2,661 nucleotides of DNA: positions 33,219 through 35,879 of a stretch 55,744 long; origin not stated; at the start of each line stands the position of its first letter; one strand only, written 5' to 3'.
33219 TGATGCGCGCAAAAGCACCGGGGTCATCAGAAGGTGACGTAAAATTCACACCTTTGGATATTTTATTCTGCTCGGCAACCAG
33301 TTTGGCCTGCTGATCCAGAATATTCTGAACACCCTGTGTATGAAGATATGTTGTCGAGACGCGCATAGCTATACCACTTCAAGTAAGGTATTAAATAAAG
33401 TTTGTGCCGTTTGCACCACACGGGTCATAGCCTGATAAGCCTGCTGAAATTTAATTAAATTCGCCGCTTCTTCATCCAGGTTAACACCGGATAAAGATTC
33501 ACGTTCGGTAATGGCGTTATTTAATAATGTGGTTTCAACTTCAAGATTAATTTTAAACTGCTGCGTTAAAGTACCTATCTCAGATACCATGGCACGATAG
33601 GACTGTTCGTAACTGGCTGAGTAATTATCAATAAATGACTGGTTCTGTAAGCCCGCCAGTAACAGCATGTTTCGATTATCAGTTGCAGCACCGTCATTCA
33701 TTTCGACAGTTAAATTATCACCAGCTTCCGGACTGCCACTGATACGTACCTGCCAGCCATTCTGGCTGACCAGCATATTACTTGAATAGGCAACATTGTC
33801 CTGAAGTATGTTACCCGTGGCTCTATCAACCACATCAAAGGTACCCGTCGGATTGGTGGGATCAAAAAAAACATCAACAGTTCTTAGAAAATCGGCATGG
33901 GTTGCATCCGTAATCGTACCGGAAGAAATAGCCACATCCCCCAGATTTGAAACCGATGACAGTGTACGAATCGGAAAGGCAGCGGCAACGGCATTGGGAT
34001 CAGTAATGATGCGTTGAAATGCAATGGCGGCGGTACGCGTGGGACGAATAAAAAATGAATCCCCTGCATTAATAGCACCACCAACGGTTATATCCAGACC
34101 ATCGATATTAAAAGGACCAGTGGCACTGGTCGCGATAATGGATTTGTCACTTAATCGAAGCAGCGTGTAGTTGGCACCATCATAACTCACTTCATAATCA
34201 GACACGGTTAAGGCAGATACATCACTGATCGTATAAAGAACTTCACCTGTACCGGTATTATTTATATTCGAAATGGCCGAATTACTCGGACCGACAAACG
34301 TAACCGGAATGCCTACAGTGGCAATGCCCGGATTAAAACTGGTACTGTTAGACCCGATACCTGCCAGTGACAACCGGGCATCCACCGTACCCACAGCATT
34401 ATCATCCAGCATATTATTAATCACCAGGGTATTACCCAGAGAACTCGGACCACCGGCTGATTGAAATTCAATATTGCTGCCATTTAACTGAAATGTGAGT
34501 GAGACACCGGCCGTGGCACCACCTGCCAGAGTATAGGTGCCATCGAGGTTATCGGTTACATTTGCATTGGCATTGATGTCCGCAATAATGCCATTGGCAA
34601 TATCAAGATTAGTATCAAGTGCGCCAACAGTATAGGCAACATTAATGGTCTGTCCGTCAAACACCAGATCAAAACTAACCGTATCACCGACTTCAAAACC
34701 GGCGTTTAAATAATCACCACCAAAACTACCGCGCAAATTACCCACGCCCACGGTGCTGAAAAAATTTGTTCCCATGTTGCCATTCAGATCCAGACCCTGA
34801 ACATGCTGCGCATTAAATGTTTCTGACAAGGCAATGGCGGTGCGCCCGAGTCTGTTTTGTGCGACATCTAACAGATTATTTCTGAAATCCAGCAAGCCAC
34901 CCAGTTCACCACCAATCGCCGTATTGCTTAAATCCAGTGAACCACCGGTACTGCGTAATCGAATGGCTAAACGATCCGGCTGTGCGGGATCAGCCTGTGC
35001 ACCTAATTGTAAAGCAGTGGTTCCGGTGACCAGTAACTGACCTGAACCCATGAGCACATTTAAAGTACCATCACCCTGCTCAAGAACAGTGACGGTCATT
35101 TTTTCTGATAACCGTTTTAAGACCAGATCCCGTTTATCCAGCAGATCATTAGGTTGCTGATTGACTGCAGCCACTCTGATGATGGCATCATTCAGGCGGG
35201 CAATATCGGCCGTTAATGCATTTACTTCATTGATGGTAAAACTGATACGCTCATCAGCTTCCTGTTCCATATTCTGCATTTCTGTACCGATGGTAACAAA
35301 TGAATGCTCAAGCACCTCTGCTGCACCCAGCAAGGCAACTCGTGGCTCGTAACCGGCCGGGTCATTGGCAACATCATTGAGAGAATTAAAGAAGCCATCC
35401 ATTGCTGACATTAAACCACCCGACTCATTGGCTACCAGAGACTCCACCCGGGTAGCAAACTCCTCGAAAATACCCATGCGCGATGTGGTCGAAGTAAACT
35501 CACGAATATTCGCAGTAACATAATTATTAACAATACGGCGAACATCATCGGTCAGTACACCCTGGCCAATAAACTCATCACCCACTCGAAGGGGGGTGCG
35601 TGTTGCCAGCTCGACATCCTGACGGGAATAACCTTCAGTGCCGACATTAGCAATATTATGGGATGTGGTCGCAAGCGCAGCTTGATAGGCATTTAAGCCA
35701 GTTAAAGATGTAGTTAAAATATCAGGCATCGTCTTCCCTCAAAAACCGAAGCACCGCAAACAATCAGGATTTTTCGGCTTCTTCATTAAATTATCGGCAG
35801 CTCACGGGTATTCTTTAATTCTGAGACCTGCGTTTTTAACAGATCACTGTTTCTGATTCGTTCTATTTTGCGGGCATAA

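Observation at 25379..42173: All five extracellular axial flagellar proteins are enlarged together by related repeat modules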

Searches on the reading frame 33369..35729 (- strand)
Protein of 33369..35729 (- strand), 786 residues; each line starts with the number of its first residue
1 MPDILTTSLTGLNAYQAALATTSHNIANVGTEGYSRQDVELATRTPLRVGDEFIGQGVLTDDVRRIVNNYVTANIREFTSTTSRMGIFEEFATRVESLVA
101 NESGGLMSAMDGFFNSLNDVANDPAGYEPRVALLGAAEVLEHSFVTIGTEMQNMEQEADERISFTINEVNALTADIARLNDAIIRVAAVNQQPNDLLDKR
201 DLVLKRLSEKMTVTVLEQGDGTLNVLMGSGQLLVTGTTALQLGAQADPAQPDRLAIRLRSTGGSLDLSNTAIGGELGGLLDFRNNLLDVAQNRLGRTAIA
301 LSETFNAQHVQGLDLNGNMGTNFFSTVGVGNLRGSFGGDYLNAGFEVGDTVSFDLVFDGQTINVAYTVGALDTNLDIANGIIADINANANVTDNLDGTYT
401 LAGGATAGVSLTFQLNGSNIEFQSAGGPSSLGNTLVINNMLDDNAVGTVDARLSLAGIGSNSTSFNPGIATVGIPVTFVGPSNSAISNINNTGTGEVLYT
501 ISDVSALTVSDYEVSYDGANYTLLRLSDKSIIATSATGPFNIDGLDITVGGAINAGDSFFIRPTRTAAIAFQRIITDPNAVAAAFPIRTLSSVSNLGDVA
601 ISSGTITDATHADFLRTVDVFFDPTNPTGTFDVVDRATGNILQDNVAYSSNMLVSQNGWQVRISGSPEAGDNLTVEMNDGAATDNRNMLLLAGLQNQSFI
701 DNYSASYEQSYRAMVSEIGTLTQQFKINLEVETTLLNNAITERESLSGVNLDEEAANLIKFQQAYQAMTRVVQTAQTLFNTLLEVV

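Call 4: search_protein_families(library=pfam, proteins=[window:33369-35729:-], max_evalue=0.01)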
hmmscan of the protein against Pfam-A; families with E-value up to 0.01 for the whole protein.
window:33369-35729:- (786 aa): 4 families
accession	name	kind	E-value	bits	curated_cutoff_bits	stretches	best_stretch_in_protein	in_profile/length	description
PF22638.1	FlgK_D1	-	7.4e-67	225.8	28.6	1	93-324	2-233/233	Flagellar hook-associated protein FlgK helical domain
PF21158.3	flgK_1st_1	-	3.5e-20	72.2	24.2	1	486-563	1-81/81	Flagellar hook-associated protein 1, D2-like domain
PF06429.18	Flg_bbr_C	-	5.5e-10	39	23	1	747-783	8-44/46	Flagellar basal body rod FlgEFG protein C-terminal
PF00460.25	Flg_bb_rod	-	3.4e-05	24.2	20.7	1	6-34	2-30/31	Flagella basal body rod protein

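Call 5: search_protein_families(library=ncbifam, proteins=[window:33369-35729:-], max_evalue=0.01)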
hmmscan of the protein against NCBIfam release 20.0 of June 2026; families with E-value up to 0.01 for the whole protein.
window:33369-35729:- (786 aa): 13 families
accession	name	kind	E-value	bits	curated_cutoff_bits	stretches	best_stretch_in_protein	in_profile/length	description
TIGR02492.1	flgK_ends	equivalog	1.4e-92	311.3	170.75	2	4-390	2-375/437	flagellar hook-associated protein FlgK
NF004241.1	PRK05682.1-5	equivalog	1.1e-09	38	469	1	5-40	5-40/446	flagellar hook protein FlgE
TIGR03506.1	FlgEFG_subfam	subfamily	3.5e-09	36.8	70.25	1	4-66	2-65/351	flagellar hook-basal body complex protein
NF004238.1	PRK05682.1-1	equivalog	1.5e-08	34.4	400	2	7-65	5-65/414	flagellar hook protein FlgE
TIGR02488.1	flgG_G_neg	equivalog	7.6e-07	28.9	252.75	1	5-41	2-38/259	flagellar basal-body rod protein FlgG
NF004242.0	PRK05682.2-1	equivalog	2.4e-06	26.6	365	1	747-785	382-420/422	flagellar hook protein FlgE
TIGR02490.1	flgF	equivalog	2.8e-06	27.1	178.5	1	7-42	3-38/218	flagellar basal-body rod protein FlgF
NF004243.1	PRK05682.2-2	equivalog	3.1e-06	26.5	801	1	4-43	6-45/420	flagellar hook protein FlgE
TIGR01395.1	FlgC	equivalog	1.4e-05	25.3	102.1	0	746-785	96-135/137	flagellar basal body rod protein FlgC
TIGR01396.1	FlgB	equivalog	6.5e-05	23.1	59.05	0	12-41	12-41/131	flagellar basal body rod protein FlgB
NF009456.0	PRK12816.1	equivalog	0.00035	20.3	416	0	5-40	5-40/264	flagellar basal body rod protein FlgG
NF009275.1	PRK12632.1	equivalog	0.0016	18.8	170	1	5-48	8-51/130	flagellar basal body rod protein FlgC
NF009280.2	PRK12640.1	subfamily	0.0031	17.1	210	0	3-48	3-47/246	flagellar basal body rod protein FlgF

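Call 10: find_related_loci(query=window:33369-35729:-, collection=genome_contigs, flank=10000)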
Query window:33369-35729:- (786 aa) in genome_contigs; peptide patterns used: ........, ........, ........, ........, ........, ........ (x = any residue, [..] = any of these).
78 stretches matched a pattern; 31 encode a relative of the query (tblastn E <= 1e-3); 31 distinct loci.
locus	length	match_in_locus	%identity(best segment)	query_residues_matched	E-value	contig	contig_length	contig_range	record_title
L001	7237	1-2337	83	14-785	0e+0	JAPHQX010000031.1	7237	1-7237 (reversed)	MAG: Gammaproteobacteria bacterium isolate N1D-Bin_17 c_000000253724, whole genome shotgun sequence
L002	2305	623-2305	77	1-561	0e+0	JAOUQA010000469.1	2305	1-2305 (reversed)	MAG: Gammaproteobacteria bacterium isolate 8_1_Oct_SF_Bin73 8_1_Oct_SF_Bin73_scaffold_68300_c1, whole genome shotgun seq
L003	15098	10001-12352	57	1-786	0e+0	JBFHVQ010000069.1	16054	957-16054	MAG: Gammaproteobacteria bacterium isolate Mix_sand09.2021.07.G.57 k141_691284_length_16054_cov_12.7480, whole genome sh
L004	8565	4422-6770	55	1-786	0e+0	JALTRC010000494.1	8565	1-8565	MAG: Gammaproteobacteria bacterium isolate S140_maxbin2_scaf2bin.248 S140_NODE_4826_length_8565_cov_3.252904, whole geno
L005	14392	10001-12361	53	1-786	0e+0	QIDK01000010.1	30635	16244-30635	MAG: Gammaproteobacteria bacterium isolate SZUA-229 Ga0063294_10000301, whole genome shotgun sequence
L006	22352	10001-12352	55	1-786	0e+0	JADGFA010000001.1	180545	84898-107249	MAG: Gammaproteobacteria bacterium isolate OB6 NODE_22_length_180545_cov_5.754082, whole genome shotgun sequence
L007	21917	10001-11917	40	4-786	8e-68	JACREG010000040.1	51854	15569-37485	MAG: Gammaproteobacteria bacterium isolate NC_groundwater_1693_Pr3_B-0.1um_62_12 SR-2_scaffold_141_750192, whole genome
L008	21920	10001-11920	40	4-786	7e-66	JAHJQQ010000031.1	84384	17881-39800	MAG: Gammaproteobacteria bacterium isolate OS_PC_MetaG.mb.114 OS_PC_MetaG.mb.114_k141_411808, whole genome shotgun seque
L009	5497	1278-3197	34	4-786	6e-65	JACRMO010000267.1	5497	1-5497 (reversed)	MAG: Gammaproteobacteria bacterium isolate NC_groundwater_1909_Pr3_S2p5_61_7 SR2-18-S2p5_coassembly_scaffold_303287, who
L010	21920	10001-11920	40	4-786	3e-64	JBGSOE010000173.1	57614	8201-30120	MAG: Thiohalobacterales bacterium isolate JTS-AC272 k141_3650094, whole genome shotgun sequence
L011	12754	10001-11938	40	1-786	9e-64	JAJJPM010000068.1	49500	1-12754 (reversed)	MAG: Gammaproteobacteria bacterium isolate B8 NODE_27_length_49600_cov_9.081401, whole genome shotgun sequence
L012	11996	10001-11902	41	1-786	9e-64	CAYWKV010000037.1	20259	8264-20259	MAG TPA_asm: uncultured Gammaproteobacteria bacterium isolate SRP144015_co1_99 genome assembly, contig: NODE_1326_length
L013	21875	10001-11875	37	1-784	1e-57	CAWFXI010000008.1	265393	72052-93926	MAG: uncultured proteobacterium isolate MFD04651.bin.1.78 genome assembly, contig: contig_7126, whole genome shotgun seq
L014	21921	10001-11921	38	4-786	4e-56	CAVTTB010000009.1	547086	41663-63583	MAG: uncultured Gammaproteobacteria bacterium isolate MFD09730.bin.1.81 genome assembly, contig: contig_9974, whole geno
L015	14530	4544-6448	35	1-786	6e-54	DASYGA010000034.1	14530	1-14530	MAG TPA_asm: Steroidobacteraceae bacterium isolate SMAG_U4201 k141_1002320, whole genome shotgun sequence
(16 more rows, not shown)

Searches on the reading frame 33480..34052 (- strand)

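Call 9: search_protein_families(library=pfam, proteins=[window:33480-34052:-], max_evalue=10)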
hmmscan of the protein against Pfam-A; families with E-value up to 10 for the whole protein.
seq(191 aa): 2 families
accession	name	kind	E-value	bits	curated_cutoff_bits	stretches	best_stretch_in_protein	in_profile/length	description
PF16888.10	YwqH-like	-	0.12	13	33.7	1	132-184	60-107/123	YwqH-like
PF21159.3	FlgK_2nd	-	0.46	11.3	24.7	1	76-116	74-114/116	Flagellar hook-associated protein 1, D3 domain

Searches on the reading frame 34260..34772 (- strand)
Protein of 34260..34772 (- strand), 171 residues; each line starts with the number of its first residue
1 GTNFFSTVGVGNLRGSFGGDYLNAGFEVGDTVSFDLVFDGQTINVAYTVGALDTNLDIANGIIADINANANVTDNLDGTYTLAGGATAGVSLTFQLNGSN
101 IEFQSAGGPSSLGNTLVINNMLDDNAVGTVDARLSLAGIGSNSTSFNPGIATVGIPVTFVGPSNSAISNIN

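Call 9: search_protein_families(library=pfam, proteins=[window:34260-34772:-], max_evalue=10)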
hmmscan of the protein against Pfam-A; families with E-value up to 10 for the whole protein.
seq(171 aa): 1 family
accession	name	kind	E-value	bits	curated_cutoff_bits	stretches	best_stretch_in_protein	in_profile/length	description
PF22774.2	DNAJC11_beta-barrel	-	0.067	13.2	27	1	52-97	176-221/227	DNAJC11, beta-barrel domain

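Call 60: search_solved_structures(query=A5, max_evalue=1, show_alignments=2)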
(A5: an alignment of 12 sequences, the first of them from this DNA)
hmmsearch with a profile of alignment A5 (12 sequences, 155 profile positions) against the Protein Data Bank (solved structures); distinct sequences matched with E-value up to 1: 13.
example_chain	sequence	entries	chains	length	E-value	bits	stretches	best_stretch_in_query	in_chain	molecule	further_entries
7p0e_A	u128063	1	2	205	0.0013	22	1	37-95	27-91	Isoform 2 of Filamin-C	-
7ouu_A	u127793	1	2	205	0.0014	21.9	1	37-95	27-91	Isoform 2 of Filamin-C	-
7ouv_A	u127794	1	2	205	0.0015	21.8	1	37-94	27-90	Isoform 2 of Filamin-C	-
2d7m_A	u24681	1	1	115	0.06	16.5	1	37-95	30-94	Filamin-C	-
2cki_A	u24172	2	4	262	0.21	14.8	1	67-105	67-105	ULILYSIN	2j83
3lum_A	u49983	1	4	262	0.21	14.8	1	67-105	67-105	Ulilysin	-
3lun_A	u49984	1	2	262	0.22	14.7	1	67-105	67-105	Ulilysin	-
2apr_A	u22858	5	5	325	0.22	14.7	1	49-93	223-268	RHIZOPUSPEPSIN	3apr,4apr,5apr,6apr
1qfh_A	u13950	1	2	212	0.32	14.2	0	58-77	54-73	PROTEIN (GELATION FACTOR)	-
8cdb_A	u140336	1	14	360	0.35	14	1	67-105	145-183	Ulilysin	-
8cd8_A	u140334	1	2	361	0.36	14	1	67-105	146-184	Ulilysin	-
1uh7_A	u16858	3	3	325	0.47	13.6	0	49-93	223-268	hizopuspepsin I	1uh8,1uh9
9zdk_S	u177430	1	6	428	0.7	13.1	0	37-80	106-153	gp76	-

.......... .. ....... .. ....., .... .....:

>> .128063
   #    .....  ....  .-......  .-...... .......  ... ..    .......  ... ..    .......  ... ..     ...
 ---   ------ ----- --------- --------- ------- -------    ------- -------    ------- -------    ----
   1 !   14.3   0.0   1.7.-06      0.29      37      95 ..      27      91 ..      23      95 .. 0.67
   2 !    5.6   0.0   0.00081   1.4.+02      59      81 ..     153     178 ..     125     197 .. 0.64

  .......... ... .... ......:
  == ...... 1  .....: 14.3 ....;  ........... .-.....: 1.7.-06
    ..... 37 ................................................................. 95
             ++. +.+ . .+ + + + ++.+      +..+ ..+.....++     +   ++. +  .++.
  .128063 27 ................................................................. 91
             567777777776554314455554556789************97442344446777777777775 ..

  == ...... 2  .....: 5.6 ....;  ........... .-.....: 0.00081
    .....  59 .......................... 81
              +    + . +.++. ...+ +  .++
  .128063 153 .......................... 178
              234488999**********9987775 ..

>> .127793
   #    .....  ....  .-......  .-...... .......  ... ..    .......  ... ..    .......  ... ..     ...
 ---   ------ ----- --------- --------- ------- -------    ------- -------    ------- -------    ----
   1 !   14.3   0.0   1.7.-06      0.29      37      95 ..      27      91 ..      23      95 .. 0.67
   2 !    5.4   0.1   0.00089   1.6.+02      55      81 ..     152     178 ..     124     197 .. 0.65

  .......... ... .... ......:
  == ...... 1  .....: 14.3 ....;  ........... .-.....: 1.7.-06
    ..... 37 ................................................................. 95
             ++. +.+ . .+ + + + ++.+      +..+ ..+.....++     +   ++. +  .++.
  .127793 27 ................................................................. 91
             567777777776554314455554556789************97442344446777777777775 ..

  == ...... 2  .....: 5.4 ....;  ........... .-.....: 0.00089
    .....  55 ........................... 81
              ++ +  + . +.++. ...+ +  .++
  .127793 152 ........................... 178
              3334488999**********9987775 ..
